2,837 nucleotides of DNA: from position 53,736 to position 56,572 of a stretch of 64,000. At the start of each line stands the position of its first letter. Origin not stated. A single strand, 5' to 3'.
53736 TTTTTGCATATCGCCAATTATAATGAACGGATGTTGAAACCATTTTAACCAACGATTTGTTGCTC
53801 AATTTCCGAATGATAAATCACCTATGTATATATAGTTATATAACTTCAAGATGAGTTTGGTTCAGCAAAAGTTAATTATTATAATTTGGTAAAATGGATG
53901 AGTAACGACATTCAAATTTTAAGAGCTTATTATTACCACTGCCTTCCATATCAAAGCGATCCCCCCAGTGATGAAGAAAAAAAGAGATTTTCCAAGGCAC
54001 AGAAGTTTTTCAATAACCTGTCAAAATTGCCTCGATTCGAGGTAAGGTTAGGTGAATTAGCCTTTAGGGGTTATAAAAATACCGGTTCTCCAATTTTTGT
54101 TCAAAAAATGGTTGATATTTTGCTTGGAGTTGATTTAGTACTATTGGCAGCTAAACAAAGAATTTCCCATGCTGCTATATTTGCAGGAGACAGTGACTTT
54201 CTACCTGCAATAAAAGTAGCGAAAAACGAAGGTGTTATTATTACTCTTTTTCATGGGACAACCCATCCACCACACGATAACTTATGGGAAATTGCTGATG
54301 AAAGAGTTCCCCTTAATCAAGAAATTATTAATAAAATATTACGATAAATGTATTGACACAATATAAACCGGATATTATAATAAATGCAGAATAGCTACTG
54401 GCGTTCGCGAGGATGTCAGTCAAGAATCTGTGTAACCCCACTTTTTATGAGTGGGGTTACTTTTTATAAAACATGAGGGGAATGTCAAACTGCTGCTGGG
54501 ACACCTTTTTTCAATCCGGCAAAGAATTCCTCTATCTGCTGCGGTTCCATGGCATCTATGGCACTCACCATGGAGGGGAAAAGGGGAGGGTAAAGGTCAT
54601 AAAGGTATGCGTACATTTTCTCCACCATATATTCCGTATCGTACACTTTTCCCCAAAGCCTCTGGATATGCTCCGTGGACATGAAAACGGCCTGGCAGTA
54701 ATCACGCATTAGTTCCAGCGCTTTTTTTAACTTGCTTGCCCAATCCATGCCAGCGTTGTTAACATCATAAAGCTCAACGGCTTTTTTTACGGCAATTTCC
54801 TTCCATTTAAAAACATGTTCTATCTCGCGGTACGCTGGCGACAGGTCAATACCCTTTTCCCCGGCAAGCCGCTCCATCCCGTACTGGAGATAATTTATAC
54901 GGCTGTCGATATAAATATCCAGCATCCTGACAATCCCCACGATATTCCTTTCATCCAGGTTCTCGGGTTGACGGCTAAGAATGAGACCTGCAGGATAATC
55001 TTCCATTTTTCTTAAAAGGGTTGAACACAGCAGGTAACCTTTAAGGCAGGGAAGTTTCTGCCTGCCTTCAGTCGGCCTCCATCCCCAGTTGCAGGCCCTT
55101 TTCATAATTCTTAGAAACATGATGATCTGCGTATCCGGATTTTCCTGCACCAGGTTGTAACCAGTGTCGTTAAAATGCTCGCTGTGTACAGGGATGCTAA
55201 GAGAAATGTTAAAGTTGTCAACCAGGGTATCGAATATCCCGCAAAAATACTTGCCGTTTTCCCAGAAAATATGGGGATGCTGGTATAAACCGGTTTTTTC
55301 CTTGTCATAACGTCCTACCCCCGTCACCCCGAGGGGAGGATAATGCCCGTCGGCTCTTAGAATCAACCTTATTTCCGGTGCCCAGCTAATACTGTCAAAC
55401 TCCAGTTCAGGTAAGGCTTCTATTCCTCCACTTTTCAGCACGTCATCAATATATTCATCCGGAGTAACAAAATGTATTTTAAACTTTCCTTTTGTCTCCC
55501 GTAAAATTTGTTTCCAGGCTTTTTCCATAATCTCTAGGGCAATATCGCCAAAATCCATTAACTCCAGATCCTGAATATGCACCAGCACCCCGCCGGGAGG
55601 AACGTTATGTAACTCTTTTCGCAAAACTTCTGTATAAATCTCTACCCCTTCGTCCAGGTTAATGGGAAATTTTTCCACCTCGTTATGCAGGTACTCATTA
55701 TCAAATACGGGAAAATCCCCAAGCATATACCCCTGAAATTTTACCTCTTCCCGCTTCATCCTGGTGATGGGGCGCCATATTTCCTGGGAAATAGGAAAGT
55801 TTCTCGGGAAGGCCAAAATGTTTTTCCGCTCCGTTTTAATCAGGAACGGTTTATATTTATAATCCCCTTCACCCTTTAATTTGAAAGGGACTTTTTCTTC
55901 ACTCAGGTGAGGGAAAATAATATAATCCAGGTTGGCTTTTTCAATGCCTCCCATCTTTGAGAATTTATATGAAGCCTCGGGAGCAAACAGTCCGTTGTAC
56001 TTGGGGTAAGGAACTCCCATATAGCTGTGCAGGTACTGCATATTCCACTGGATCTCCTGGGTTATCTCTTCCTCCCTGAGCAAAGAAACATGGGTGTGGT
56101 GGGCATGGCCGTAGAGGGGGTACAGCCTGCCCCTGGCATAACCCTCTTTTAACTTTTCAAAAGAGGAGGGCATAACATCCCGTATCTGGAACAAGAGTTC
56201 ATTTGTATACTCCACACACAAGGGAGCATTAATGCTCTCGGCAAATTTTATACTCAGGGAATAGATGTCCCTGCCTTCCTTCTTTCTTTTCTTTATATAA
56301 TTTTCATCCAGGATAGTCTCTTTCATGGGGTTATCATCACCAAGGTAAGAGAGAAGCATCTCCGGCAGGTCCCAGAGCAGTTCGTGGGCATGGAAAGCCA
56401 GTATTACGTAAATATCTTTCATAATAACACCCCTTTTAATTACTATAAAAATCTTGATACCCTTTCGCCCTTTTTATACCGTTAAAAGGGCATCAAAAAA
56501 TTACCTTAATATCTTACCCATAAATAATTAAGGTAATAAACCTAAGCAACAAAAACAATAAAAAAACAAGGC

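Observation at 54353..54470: Perfect-consensus promoter to terminator unit with no ORF: candidate sRNA at the 3' end of the GH57-like gene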

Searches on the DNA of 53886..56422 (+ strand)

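Call 5: search_rna_families(source=window, start=54200, end=54600, threshold=evalue, max_evalue=10, show_alignments=3)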
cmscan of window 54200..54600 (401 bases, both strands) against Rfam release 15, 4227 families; matches with E-value up to 10: 11.
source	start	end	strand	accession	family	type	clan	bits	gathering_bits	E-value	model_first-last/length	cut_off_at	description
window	54344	54460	+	RF00195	RsmY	Gene; sRNA;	CL00106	23.5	57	0.00082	1-121/121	no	RsmY RNA family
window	54362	54463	+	RF02713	MCS4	Gene; sRNA;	-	22.8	56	0.44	1-123/123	no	Mycoplasma sRNA MCS4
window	54400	54512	+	RF01770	rimP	Cis-reg; leader;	-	21.6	47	0.32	1-102/102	no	Gammaprotebacteria rimP leader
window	54399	54468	+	RF01772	rnk_pseudo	Cis-reg; leader;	-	20.7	55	0.31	1-108/108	no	Pseudomonas rnk leader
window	54394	54469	+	RF04177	BTnc201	Gene; sRNA;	-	19.9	105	0.4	1-99/99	no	Bacteroides sRNA BTnc201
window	54334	54474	-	RF01819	RsaD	Gene; sRNA;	-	15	50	3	1-189/189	no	RNA Staph. aureus D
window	54388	54487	+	RF02634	EF3314_EF3315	Gene; sRNA;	-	14.5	100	0.58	1-141/141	no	Enterococcus sRNA EF3314_EF3315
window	54330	54510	+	RF01743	leu-phe_leader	Cis-reg; leader;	-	14.4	70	9.6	1-162/162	no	leu/phe leader RNA from Lactococcus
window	54389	54440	-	RF02806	PyrR208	Gene; snRNA; snoRNA; HACA-box;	-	13.9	64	2.8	1-60/60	no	Pyrobaculum sRNA 208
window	54495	54586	+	RF00599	SNORA77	Gene; snRNA; snoRNA; HACA-box;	-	13.3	42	3.1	1-125/125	no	Small nucleolar RNA SNORA77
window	54276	54492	+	RF01477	rli43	Gene; sRNA;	-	10.3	100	4.5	1-255/255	no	Listeria sRNA rli43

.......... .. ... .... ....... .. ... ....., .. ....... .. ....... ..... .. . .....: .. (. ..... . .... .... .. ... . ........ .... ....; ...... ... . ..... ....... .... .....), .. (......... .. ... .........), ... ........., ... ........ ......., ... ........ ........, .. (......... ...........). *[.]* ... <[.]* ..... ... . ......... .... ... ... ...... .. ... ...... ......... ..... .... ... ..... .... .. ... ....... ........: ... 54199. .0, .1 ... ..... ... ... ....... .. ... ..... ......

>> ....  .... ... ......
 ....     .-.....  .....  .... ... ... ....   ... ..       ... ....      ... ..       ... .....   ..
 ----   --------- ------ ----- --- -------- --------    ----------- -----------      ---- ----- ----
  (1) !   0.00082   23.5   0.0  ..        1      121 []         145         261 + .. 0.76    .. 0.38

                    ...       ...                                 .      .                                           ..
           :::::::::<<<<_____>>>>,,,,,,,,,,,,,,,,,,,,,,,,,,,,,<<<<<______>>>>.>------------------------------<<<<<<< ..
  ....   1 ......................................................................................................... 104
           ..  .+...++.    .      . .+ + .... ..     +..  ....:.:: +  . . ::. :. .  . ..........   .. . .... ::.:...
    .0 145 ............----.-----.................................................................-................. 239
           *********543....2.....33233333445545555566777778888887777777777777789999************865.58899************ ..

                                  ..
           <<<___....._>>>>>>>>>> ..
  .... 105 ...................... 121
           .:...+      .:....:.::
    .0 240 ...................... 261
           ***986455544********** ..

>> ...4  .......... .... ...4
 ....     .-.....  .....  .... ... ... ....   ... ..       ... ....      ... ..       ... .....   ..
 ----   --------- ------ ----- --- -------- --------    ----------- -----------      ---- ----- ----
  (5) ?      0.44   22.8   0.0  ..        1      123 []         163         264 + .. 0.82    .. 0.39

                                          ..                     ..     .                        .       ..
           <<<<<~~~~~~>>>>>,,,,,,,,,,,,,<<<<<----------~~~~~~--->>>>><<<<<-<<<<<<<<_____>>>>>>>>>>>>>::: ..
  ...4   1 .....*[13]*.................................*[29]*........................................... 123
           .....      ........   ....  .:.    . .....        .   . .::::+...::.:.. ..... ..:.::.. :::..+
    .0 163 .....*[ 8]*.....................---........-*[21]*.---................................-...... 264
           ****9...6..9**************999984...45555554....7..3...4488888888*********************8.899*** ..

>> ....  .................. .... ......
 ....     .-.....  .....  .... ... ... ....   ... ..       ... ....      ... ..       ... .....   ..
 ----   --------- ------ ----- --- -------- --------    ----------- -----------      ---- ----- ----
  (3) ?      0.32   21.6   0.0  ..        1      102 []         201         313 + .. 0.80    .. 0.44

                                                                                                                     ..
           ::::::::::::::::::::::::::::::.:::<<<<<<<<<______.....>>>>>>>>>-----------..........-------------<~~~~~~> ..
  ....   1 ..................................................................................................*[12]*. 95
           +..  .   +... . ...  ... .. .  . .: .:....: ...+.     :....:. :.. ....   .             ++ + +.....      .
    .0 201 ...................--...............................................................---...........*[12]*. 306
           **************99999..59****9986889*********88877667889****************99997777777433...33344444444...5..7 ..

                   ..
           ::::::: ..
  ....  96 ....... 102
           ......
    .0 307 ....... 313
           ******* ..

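Call 15: search_dna_similar(query=window:54340-54480:+, collection=plasmids, mode=distant, max_evalue=1)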
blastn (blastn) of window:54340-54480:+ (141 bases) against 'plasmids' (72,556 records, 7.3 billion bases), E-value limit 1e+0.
No match.

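Call 16: search_dna_similar(query=window:54340-54480:+, collection=phages, mode=distant, max_evalue=1)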
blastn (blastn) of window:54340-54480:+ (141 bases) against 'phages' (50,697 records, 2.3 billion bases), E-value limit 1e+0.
Records with a match: 4; places in all: 4; records where one place covers at least 80% of the query: 0.
Best place of each record, by identity: 80-90% 4.
By first word of the organism name: Listeria 2; Campylobacter 2.
By host as written in the record: Listeria monocytogenes 2; Campylobacter jejuni 1; Campylobacter jejuni 1447 1.
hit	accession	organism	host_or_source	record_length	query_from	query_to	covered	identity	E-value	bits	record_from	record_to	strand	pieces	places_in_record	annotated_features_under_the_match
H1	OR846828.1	Listeria phage LM 4-11-1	Listeria monocytogenes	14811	92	135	31%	80.4%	1e-1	41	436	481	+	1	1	record has no annotation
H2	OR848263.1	Listeria phage LM 4-14-1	Listeria monocytogenes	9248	92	135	31%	80.4%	1e-1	41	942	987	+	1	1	record has no annotation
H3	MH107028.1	Campylobacter phage CP39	Campylobacter jejuni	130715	92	130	28%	84.6%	1e-1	41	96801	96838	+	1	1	hypothetical protein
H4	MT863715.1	Campylobacter phage F336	Campylobacter jejuni 1447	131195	92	130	28%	84.6%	1e-1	41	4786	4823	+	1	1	putative homing endonuclease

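Call 22: search_rna_families(source=L003, start=7900, end=8315, threshold=evalue, max_evalue=5, show_alignments=2)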
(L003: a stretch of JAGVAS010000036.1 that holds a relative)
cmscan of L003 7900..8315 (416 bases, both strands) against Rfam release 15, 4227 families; matches with E-value up to 5: 7.
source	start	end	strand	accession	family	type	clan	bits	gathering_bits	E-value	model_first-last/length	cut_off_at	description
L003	8049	8097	-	RF02433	SpF36_sRNA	Gene; sRNA;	-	23.9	48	0.39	1-51/51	no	Streptococcus sRNA SpF36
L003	8065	8194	-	RF00195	RsmY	Gene; sRNA;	CL00106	22.4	57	0.0017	1-121/121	no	RsmY RNA family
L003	8059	8129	-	RF01772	rnk_pseudo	Cis-reg; leader;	-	20.6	55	0.34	1-108/108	no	Pseudomonas rnk leader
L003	8056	8131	-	RF04177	BTnc201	Gene; sRNA;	-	19.9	105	0.42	1-99/99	no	Bacteroides sRNA BTnc201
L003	8062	8163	-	RF02713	MCS4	Gene; sRNA;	-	19.6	56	1.9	1-123/123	no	Mycoplasma sRNA MCS4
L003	8020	8183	-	RF01464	rliA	Gene; sRNA;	-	14.2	50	2.1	1-224/224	no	Listeria sRNA rliA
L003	8085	8136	+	RF02806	PyrR208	Gene; snRNA; snoRNA; HACA-box;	-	13.9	64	2.9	1-60/60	no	Pyrobaculum sRNA 208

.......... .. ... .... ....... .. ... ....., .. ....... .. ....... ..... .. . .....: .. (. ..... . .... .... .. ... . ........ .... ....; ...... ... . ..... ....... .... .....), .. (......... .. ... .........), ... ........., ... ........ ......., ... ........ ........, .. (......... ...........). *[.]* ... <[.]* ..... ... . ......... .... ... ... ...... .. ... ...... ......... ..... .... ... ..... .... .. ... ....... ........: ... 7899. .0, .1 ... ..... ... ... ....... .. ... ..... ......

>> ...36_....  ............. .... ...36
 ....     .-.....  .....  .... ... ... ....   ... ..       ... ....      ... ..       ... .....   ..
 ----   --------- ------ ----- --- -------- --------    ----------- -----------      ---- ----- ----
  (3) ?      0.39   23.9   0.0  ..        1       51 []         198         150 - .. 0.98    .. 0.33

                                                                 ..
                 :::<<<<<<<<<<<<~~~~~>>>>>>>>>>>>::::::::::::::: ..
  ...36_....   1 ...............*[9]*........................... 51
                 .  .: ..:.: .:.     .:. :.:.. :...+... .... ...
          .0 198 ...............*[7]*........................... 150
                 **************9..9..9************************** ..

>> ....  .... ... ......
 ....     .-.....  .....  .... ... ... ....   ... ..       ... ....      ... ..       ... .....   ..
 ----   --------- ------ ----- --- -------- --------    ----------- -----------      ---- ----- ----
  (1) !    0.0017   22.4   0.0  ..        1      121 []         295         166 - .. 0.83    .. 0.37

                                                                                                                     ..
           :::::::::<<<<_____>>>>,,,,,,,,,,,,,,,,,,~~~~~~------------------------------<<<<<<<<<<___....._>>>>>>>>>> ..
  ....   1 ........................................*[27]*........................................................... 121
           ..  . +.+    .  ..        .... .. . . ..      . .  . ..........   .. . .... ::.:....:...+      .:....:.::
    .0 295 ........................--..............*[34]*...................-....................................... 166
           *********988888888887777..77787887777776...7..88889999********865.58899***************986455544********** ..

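Call 50: build_rna_model(alignment_id=A3, structure=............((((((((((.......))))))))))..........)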
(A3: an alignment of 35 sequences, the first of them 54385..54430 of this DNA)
Model R1 built from alignment A3 (35 sequences, 49 columns); structure: as given.
model positions 47; base pairs 10; branch points 0; effective number of sequences 35; information 0.922 bits per position. Calibrated on 0.2 Mb of random sequence (short: E-values are rough).
structure used (alignment columns):
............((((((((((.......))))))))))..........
